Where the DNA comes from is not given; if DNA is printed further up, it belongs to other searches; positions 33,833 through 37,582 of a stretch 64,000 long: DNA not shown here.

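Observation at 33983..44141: Ten-gene envelope operon: TonB receptor, haem-c protein, thiol-redox pair, unknown secreted proteins and four tandem membrane paralogues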

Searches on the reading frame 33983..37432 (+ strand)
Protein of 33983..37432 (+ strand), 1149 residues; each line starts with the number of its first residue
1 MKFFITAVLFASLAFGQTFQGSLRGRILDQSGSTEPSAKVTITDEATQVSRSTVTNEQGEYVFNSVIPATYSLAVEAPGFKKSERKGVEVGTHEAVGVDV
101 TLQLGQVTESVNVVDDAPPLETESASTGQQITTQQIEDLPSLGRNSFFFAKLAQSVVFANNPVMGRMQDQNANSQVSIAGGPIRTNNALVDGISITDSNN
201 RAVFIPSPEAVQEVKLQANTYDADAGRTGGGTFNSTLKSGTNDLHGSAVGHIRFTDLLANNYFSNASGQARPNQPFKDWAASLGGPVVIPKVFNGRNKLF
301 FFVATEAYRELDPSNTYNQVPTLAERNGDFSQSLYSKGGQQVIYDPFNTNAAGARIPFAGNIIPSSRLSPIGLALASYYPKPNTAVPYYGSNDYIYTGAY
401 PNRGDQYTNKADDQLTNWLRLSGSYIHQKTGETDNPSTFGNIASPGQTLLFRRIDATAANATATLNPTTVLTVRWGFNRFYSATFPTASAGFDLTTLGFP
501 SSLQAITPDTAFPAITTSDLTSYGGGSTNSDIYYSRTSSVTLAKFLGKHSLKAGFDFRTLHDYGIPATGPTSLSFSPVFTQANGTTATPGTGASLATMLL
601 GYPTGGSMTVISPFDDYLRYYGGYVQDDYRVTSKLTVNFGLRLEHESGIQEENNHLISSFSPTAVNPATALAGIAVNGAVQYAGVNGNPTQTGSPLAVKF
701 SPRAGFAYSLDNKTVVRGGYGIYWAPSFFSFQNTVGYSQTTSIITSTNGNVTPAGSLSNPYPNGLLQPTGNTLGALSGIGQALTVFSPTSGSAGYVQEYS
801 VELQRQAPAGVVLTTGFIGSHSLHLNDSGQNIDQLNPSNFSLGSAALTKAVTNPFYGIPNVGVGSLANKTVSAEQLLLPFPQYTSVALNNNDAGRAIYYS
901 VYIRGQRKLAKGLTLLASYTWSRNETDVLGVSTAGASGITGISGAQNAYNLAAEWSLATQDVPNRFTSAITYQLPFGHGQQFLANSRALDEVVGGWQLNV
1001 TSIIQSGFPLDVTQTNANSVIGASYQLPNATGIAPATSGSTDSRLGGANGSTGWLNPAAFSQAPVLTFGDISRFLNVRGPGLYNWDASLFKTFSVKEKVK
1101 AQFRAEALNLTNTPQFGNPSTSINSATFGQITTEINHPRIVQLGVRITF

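Call 4: search_protein_families(library=pfam, proteins=[window:33983-37432:+], max_evalue=0.1)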
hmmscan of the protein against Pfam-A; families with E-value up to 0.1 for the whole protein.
window:33983-37432:+ (1149 aa): 7 families
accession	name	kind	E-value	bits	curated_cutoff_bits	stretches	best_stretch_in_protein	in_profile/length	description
PF25183.1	OMP_b-brl_4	-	4.6e-201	670.8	30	1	236-1142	1-838/838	Outer membrane beta barrel domain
PF13620.12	CarboxypepD_reg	-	3.3e-18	66.2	32.3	1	22-103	1-82/82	Carboxypeptidase regulatory-like domain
PF13715.12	CarbopepD_reg_2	-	4.1e-06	27.2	32.2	1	24-103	2-77/88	CarboxypepD_reg-like domain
PF17210.9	SdrD_B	-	3.5e-05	24.4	29.7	1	38-84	27-74/112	SdrD B-like domain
PF17936.7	Big_6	-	0.0034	18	27.6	1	31-64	18-51/83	Bacterial Ig domain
PF20858.2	Pgp3_N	-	0.0094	16.4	27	1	145-201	3-61/68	Immunodominant antigen Pgp3, N-terminal domain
PF00775.27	Dioxygenase_C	-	0.029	14.3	27.3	1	46-78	71-103/182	Dioxygenase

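Call 5: search_protein_families(library=ncbifam, proteins=[window:33983-37432:+], max_evalue=0.1)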
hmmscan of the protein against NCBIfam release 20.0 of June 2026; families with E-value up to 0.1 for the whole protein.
window:33983-37432:+ (1149 aa): 0 families
